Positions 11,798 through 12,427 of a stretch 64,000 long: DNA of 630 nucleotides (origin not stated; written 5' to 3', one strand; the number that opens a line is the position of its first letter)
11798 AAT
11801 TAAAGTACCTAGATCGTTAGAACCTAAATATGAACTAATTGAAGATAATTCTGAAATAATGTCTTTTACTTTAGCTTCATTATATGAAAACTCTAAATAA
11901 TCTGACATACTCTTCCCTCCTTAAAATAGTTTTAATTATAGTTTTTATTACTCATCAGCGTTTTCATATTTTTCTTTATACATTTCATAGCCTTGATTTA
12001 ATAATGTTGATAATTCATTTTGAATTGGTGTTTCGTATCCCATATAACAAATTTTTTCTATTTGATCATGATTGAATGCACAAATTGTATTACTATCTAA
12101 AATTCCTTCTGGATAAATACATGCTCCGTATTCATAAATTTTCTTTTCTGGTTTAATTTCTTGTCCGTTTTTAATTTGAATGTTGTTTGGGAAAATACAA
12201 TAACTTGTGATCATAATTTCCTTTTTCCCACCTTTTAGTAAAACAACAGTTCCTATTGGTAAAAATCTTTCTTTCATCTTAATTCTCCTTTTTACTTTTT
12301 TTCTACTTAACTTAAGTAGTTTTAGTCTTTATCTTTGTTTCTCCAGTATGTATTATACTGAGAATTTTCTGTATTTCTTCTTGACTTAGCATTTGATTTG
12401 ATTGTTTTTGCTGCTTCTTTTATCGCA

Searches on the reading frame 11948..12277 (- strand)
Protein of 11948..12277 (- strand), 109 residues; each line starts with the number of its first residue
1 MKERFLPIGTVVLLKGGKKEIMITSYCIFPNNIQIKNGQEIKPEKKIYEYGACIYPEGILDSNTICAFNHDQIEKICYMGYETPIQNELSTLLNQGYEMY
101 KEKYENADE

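Call 5: search_protein_families(library=pfam, max_evalue=1, proteins=[window:11948-12277:-])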
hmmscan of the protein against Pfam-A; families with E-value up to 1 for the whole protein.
window:11948-12277:- (109 aa): 1 family
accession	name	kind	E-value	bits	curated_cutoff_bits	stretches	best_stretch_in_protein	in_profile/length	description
PF13780.11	DUF4176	-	3.8e-21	75.4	25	1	5-84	1-69/74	Domain of unknown function (DUF4176)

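Call 6: search_protein_families(library=ncbifam, max_evalue=1, proteins=[window:11948-12277:-])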
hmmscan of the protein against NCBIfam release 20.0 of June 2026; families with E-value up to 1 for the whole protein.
window:11948-12277:- (109 aa): 0 families

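Call 15: find_encoding_contigs(protein=window:11948-12277:-, flank=10000, max_places=6)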
Protein window:11948-12277:- (109 aa): 12 contigs read that carry it; 6 places shown.
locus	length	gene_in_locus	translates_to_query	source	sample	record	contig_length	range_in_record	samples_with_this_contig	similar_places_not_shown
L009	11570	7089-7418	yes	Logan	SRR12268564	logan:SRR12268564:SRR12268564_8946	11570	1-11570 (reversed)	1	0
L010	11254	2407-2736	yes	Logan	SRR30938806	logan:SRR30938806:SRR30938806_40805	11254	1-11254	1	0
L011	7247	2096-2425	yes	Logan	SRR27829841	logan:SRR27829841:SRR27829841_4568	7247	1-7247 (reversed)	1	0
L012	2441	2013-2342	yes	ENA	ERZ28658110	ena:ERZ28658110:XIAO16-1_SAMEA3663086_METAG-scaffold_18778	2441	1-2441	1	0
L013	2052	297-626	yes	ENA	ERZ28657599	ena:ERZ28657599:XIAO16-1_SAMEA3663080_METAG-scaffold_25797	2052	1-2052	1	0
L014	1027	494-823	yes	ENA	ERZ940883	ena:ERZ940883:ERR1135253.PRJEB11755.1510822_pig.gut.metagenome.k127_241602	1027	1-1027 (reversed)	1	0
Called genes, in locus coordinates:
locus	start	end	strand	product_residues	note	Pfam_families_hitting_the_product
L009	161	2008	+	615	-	PF00005:ABC_tran, PF00931:NB-ARC (faint), PF02463:SMC_N, PF03193:RsgA_GTPase (faint), PF13555:AAA_29 (faint), PF12848:ABC_tran_Xtn, PF00005:ABC_tran, PF16326:ABC_tran_CTD, +7 more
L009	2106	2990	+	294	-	PF13367:PrsW-protease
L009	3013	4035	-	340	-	PF01098:FTSW_RODA_SPOVE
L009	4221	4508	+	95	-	-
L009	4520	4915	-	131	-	PF10612:Spore-coat_CotZ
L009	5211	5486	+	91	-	-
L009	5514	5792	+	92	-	-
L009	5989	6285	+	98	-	-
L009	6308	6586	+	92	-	-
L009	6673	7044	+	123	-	-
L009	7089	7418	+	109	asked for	PF13780:DUF4176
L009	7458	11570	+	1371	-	?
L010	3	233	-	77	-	?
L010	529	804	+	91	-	-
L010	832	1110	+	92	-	-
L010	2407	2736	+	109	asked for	PF13780:DUF4176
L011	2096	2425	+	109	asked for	PF13780:DUF4176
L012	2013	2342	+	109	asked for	PF13780:DUF4176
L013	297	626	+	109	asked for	PF13780:DUF4176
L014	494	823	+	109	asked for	PF13780:DUF4176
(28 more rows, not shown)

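Call 58: search_dna_similar(query=window:11948-12277:-, collection=plasmids, mode=protein, max_evalue=0.001, max_rows=25)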
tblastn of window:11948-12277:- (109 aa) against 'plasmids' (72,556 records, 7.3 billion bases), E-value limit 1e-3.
Records with a match: 13; places in all: 13; records where one place covers at least 80% of the query: 5.
Best place of each record, by identity: <60% 13.
By first word of the organism name: Bacillus 7; Clostridium 4; Listeria 1; Enterococcus 1.
By predicted mobility (MOB-suite, as given by PLSDB): non-mobilizable 11; conjugative 2.
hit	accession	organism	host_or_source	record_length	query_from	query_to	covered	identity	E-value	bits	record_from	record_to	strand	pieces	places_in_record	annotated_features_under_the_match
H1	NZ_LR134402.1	Listeria monocytogenes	Homo sapiens,Vein blood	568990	1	104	95%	36.5%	8e-7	52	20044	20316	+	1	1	DUF4176 domain-containing protein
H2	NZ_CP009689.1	Bacillus mycoides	soil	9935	2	94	85%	35.5%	2e-9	60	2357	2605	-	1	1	DUF4176 domain-containing protein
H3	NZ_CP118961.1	Bacillus mycoides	Soil,Type strain bacterial culture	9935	2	94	85%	35.5%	2e-9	60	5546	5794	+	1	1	DUF4176 domain-containing protein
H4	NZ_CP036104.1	Bacillus mycoides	cell culture,soil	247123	2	94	85%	34.4%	5e-9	59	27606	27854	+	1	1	DUF4176 domain-containing protein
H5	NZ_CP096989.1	Clostridium felsineum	whole organism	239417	4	81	72%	39.7%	1e-7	55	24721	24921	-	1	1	DUF4176 domain-containing protein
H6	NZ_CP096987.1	Clostridium felsineum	whole organism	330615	4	81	72%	39.7%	1e-7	55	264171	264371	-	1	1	DUF4176 domain-containing protein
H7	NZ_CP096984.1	Clostridium felsineum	whole organism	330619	4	81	72%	39.7%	1e-7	55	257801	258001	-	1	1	DUF4176 domain-containing protein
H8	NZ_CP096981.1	Clostridium felsineum DSM 794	whole organism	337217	4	81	72%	39.7%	1e-7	55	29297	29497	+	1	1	DUF4176 domain-containing protein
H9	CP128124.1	Bacillus cereus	bacterial isolate,pine forrest soil ...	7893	5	95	83%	30.8%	4e-5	48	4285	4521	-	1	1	DUF4176 domain-containing protein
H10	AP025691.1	Enterococcus sp. PLM3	Polyrhachis lamellidens,cell culture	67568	2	81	73%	33.8%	7e-5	47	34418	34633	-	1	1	type II secretion protein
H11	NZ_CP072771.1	Bacillus cereus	mixed culture,Bee Honey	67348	2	81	73%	31.3%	3e-4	45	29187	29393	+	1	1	DUF4176 domain-containing protein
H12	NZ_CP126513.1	Bacillus anthracis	Macrotermes natalensis colony ...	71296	2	81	73%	31.3%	3e-4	45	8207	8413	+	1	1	DUF4176 domain-containing protein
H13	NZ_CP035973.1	Bacillus mycoides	cell culture,soil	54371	2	81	73%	31.3%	3e-4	45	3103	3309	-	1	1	DUF4176 domain-containing protein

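Call 59: get_annotated_region(hit=H1, flank=12000)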
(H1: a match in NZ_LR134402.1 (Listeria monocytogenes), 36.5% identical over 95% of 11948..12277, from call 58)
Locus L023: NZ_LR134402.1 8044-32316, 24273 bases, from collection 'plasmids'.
description: Listeria monocytogenes strain NCTC7974 plasmid 5, complete sequence
organism: Listeria monocytogenes (NCBI taxid 1639)
taxonomy: Bacteria; Bacillota; Bacilli; Bacillales; Listeriaceae; Listeria; Listeria monocytogenes
host: -; source: Homo sapiens,Vein blood; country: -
typing (MOB-suite, as given by PLSDB): non-mobilizable
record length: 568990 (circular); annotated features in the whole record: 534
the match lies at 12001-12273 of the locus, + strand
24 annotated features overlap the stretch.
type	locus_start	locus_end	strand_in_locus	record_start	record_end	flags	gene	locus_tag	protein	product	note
CDS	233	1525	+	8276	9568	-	-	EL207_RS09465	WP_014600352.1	adenylosuccinate synthase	GO:0006164 - purine nucleotide biosynthetic process [Evidence IEA]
CDS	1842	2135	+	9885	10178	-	-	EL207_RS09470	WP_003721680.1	WXG100 family type VII secretion target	-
CDS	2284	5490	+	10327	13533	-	esaA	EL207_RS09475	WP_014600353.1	type VII secretion protein EsaA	-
CDS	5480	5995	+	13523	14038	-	essA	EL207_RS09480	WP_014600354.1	type VII secretion protein EssA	GO:0009306 - protein secretion [Evidence IEA]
CDS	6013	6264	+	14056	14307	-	-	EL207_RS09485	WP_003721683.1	EsaB/YukD family protein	-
CDS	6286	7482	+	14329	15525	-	essB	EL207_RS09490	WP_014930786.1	type VII secretion protein EssB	GO:0009306 - protein secretion [Evidence IEA]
CDS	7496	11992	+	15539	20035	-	essC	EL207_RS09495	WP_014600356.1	type VII secretion protein EssC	GO:0009306 - protein secretion [Evidence IEA]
CDS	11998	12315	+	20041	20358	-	-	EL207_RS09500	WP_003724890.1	DUF4176 domain-containing protein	-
CDS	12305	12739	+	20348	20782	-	-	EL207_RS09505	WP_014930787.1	hypothetical protein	-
CDS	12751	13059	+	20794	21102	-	-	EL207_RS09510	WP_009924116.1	hypothetical protein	-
CDS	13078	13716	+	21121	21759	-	-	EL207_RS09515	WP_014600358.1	hypothetical protein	-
CDS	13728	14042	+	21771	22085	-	-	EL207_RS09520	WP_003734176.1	hypothetical protein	-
CDS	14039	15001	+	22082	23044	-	-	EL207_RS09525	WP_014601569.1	hypothetical protein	-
CDS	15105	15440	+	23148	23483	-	-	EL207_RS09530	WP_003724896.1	hypothetical protein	-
CDS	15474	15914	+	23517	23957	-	-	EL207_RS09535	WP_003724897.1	hypothetical protein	-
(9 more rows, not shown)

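Call 60: get_annotated_region(hit=H8, flank=12000)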
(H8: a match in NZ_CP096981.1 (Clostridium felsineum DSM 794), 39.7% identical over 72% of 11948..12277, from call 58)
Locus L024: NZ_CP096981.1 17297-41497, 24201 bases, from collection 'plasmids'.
description: Clostridium felsineum DSM 794 plasmid p337, complete sequence
organism: Clostridium felsineum DSM 794 (NCBI taxid 1121310)
taxonomy: Bacteria; Bacillota; Clostridia; Eubacteriales; Clostridiaceae; Clostridium; Clostridium felsineum; Clostridium felsineum DSM 794
host: -; source: whole organism; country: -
typing (MOB-suite, as given by PLSDB): non-mobilizable; replicon rep_cluster_994
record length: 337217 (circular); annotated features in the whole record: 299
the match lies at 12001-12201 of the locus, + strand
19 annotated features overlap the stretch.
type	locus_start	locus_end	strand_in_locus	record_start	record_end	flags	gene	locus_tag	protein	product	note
CDS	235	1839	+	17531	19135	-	-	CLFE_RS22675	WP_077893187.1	DUF1593 domain-containing protein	-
CDS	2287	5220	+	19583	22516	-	-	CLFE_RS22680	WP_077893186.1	beta-galactosidase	-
CDS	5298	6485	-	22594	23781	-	-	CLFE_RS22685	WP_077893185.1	sialidase family protein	-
CDS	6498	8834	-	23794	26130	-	-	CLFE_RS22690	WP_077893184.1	fibronectin type III domain-containing protein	-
CDS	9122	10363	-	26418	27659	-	-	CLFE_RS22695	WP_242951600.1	Nramp family divalent metal transporter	GO:0055085 - transmembrane transport [Evidence IEA]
CDS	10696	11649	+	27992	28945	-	-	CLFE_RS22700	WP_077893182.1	WXG100 family type VII secretion target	GO:0008150 - biological_process [Evidence IEA]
CDS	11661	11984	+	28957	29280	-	-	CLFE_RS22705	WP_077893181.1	hypothetical protein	-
CDS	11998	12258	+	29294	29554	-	-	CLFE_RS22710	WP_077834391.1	DUF4176 domain-containing protein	-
CDS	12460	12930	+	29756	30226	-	-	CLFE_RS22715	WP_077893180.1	GNAT family N-acetyltransferase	-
CDS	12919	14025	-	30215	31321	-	-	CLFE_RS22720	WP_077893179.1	endospore germination permease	GO:0009847 - spore germination [Evidence IEA]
CDS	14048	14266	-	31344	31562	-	-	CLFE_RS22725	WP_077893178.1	hypothetical protein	-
CDS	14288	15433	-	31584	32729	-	-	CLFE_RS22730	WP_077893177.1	Ger(x)C family spore germination protein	GO:0030436 - asexual sporulation [Evidence IEA]; GO:0009847 - spore germination [Evidence IEA]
CDS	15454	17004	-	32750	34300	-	-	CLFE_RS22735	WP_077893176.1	spore germination protein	GO:0009847 - spore germination [Evidence IEA]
CDS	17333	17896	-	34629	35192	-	-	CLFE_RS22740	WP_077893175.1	TetR/AcrR family transcriptional regulator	GO:0006355 - regulation of DNA-templated transcription [Evidence IEA]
CDS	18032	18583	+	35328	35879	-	-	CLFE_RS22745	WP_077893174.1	HXXEE domain-containing protein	-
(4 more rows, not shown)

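Call 63: get_annotated_region(hit=H4, flank=8000)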
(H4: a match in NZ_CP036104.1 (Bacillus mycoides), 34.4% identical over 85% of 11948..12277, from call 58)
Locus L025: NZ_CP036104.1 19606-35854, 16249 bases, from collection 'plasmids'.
description: Bacillus mycoides strain JAS391 plasmid unnamed3
organism: Bacillus mycoides (NCBI taxid 1405)
taxonomy: Bacteria; Bacillota; Bacilli; Bacillales; Bacillaceae; Bacillus; Bacillus mycoides
host: -; source: cell culture,soil; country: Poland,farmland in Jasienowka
typing (MOB-suite, as given by PLSDB): conjugative; relaxase MOBP; mating-pair formation MPF_T
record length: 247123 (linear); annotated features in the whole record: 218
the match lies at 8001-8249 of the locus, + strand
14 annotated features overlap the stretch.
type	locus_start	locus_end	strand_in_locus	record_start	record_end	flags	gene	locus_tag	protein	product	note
CDS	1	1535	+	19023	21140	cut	-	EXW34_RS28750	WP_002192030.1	penicillin-binding protein 2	GO:0009252 - peptidoglycan biosynthetic process [Evidence IEA]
CDS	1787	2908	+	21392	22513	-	tnpB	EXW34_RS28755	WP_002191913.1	IS200/IS605 family element RNA-guided endonuclease TnpB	-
CDS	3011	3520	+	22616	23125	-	lepB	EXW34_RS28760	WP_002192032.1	signal peptidase I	GO:0009306 - protein secretion [Evidence IEA]; GO:0006465 - signal peptide processing [Evidence IEA]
CDS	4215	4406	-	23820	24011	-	-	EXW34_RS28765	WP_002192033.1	hypothetical protein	-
CDS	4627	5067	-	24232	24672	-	-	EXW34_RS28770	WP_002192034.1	hypothetical protein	-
CDS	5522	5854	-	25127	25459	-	-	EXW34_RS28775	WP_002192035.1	nitrous oxide-stimulated promoter family protein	-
CDS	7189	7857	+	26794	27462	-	-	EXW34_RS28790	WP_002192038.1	hypothetical protein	-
CDS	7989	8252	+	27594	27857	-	-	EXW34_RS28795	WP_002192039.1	DUF4176 domain-containing protein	-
CDS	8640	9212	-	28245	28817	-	-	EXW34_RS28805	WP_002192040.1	tyrosine-type recombinase/integrase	GO:0015074 - DNA integration [Evidence IEA]; GO:0006310 - DNA recombination [Evidence IEA]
CDS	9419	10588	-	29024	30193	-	-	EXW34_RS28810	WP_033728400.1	DUF3994 domain-containing protein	-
CDS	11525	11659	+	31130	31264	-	-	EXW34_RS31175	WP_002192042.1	hypothetical protein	-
CDS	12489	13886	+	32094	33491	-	-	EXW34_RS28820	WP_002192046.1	M60 family metallopeptidase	-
CDS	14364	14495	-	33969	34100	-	-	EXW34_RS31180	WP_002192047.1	hypothetical protein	-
CDS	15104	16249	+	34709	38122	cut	-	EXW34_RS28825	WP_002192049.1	S-layer homology domain-containing protein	-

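Call 64: get_annotated_region(hit=H10, flank=8000)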
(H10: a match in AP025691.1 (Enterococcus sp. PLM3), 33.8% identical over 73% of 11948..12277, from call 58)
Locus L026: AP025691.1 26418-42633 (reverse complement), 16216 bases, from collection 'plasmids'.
description: Enterococcus sp. PLM3 plasmid plasmid1 DNA, complete sequence
organism: Enterococcus sp. PLM3 (NCBI taxid 2929797)
taxonomy: Bacteria; Bacillota; Bacilli; Lactobacillales; Enterococcaceae; Enterococcus; Enterococcus sp. PLM3
host: -; source: Polyrhachis lamellidens,cell culture; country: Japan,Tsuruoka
typing (MOB-suite, as given by PLSDB): conjugative; replicon rep_cluster_180; relaxase MOBP; mating-pair formation MPF_T
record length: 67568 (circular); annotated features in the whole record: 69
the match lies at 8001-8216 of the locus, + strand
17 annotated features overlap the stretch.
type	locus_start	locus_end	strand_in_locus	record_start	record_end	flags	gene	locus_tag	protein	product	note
CDS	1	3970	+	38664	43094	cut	-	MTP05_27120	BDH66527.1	Ftsk domain-containing protein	-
CDS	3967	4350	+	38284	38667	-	-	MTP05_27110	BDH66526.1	hypothetical protein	-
CDS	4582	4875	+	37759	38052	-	-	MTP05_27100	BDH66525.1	hypothetical protein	-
CDS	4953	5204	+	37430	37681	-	-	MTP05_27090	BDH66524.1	hypothetical protein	-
CDS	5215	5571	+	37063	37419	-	-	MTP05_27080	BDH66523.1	hypothetical protein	-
CDS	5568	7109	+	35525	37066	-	-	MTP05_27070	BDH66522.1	hypothetical protein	-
CDS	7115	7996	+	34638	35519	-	-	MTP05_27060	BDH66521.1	hypothetical protein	-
CDS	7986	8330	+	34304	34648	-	-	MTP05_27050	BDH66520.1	type II secretion protein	-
CDS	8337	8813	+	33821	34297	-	yacI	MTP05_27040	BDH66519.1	hypothetical protein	-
CDS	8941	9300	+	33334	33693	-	-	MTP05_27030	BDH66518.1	hypothetical protein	-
CDS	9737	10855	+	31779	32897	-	-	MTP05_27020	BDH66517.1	hypothetical protein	-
CDS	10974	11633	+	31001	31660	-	-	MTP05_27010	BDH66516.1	hypothetical protein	-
CDS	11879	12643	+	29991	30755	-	-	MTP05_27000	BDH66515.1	transcriptional regulator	-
CDS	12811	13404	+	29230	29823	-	-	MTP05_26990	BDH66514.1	recombinase family protein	-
CDS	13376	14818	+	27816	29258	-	-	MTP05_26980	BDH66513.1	DDE-type integrase/transposase/recombinase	-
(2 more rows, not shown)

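Call 65: get_annotated_region(hit=H11, flank=8000)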
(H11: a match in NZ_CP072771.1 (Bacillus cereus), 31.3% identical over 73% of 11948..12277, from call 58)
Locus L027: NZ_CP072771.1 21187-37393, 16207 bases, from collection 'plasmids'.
description: Bacillus cereus strain BC07 plasmid pBC07-2, complete sequence
organism: Bacillus cereus (NCBI taxid 1396)
taxonomy: Bacteria; Bacillota; Bacilli; Bacillales; Bacillaceae; Bacillus; Bacillus cereus
host: -; source: mixed culture,Bee Honey; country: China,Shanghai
typing (MOB-suite, as given by PLSDB): non-mobilizable; replicon rep_cluster_1520,rep_cluster_1698
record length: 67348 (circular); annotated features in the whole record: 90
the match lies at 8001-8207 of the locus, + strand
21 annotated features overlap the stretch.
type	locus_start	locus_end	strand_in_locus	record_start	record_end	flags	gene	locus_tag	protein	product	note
CDS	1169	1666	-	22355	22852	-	-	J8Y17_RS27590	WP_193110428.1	protein phosphatase 2C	-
CDS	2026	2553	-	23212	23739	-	-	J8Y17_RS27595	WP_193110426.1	protein phosphatase 2C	-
CDS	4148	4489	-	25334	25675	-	-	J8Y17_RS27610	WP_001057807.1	YolD-like family protein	-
CDS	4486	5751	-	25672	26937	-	-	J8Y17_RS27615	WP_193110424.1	Y-family DNA polymerase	-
CDS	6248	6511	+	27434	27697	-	-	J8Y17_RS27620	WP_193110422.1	hypothetical protein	-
CDS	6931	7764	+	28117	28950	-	-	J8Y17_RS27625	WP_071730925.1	WXG100 family type VII secretion target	-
CDS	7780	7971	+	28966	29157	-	-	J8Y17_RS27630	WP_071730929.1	hypothetical protein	-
CDS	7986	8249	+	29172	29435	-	-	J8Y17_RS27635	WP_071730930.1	DUF4176 domain-containing protein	-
CDS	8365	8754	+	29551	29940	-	-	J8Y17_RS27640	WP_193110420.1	hypothetical protein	-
CDS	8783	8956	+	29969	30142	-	-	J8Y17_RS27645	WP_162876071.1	hypothetical protein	-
CDS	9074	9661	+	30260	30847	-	-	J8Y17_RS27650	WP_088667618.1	DUF3967 domain-containing protein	-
CDS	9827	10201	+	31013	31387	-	-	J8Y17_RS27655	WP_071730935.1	hypothetical protein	-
CDS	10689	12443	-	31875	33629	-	-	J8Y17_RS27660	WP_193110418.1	GW domain-containing glycosaminoglycan-binding protein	-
CDS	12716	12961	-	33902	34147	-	-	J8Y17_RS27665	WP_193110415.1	hypothetical protein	-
CDS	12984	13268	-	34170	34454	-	-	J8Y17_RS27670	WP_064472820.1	hypothetical protein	-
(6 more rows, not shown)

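Call 66: search_protein_families(library=pfam, max_evalue=0.01, proteins=[L026:3967-4350:+, L026:4582-4875:+, L026:4953-5204:+, L026:5215-5571:+, L026:5568-7109:+, L026:7115-7996:+, L026:7986-8330:+, L023:1842-2135:+, L023:12305-12739:+, L023:12751-13059:+])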
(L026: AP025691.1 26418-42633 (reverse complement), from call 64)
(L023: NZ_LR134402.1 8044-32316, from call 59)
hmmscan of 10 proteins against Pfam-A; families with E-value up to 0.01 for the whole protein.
L026:3967-4350:+ (127 aa): 1 family
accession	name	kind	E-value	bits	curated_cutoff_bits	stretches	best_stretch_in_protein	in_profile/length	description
PF13780.11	DUF4176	-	1.1e-11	45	25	1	9-86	1-74/74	Domain of unknown function (DUF4176)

L026:4582-4875:+ (97 aa): 7 families
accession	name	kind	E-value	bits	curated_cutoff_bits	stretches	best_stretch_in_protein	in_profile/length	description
PF06013.18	WXG100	-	6.5e-18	65.2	27.3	1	5-89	2-86/86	Proteins of 100 residues with WXG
PF10824.14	T7SS_ESX_EspC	-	1.6e-05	25.7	23.5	1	1-95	1-98/100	Excreted virulence factor EspC, type VII ESX diderm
PF25547.1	WXG100_2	-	2.7e-05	24.6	27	1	10-86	29-107/150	WXG100 like domain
PF18879.6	EspA_EspE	-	0.00077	20.3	27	1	16-86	9-77/84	EspA/EspE family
PF10046.14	BLOC1_2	-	0.0041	17.9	33.4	1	4-73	14-84/96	Biogenesis of lysosome-related organelles complex-1 subunit 2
PF03961.19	FapA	-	0.0056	16.8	31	1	10-81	159-230/272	Flagellar Assembly Protein A beta solenoid domain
PF02403.27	Seryl_tRNA_N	-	0.0083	16.8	28.2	0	11-84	33-104/108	Seryl-tRNA synthetase N-terminal domain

L026:4953-5204:+ (83 aa): 0 families

L026:5215-5571:+ (118 aa): 0 families

L026:5568-7109:+ (513 aa): 2 families
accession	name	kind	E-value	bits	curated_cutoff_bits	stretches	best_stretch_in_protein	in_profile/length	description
PF04740.18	LXG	-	5.1e-07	30.2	26.5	1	9-202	7-196/202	LXG domain of WXG superfamily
PF08900.16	AcaB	-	0.0072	16.6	27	0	78-166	10-91/215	Transcriptional regulator AcaB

L026:7115-7996:+ (293 aa): 1 family
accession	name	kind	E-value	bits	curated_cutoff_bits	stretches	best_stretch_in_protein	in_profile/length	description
PF08038.17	Tom7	-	0.002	18.2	27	1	184-207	6-29/41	TOM7 family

L026:7986-8330:+ (114 aa): 1 family
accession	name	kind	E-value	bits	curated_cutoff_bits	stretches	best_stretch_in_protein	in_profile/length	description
PF13780.11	DUF4176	-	1.3e-26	92.9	25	1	9-85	1-74/74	Domain of unknown function (DUF4176)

L023:1842-2135:+ (97 aa): 9 families
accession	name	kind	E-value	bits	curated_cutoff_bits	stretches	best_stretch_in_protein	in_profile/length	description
PF06013.18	WXG100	-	2.4e-24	85.9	27.3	1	4-89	1-86/86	Proteins of 100 residues with WXG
PF25547.1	WXG100_2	-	1.6e-05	25.3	27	1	9-86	28-107/150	WXG100 like domain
PF01442.23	Apolipoprotein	-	0.00022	21.4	90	1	10-93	69-154/190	Apolipoprotein A1/A4/E domain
PF16454.10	PI3K_P85_iSH2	-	0.00024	21.2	31.5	1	25-92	59-126/161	Phosphatidylinositol 3-kinase regulatory subunit P85 inter-SH2 domain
PF18879.6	EspA_EspE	-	0.0024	18.7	27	1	15-91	8-82/84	EspA/EspE family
PF06160.17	EzrA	-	0.0036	16.1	39.6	1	10-92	150-232/557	Septation ring formation regulator, EzrA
PF21725.3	T7SS_signal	-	0.0053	17.1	27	1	6-89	70-150/241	Putative T7SS secretion signal domain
PF05816.16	TelA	-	0.007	15.9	30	1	15-93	39-115/332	Toxic anion resistance protein (TelA)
PF08657.15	DASH_Spc34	-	0.0084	16.2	26.7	1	11-89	176-252/280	DASH complex subunit Spc34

L023:12305-12739:+ (144 aa): 1 family
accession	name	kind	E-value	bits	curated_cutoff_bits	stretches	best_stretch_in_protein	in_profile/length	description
PF15919.11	HicB_lk_antitox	-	0.0075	16.8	27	0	37-118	19-93/123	HicB_like antitoxin of bacterial toxin-antitoxin system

L023:12751-13059:+ (102 aa): 0 families
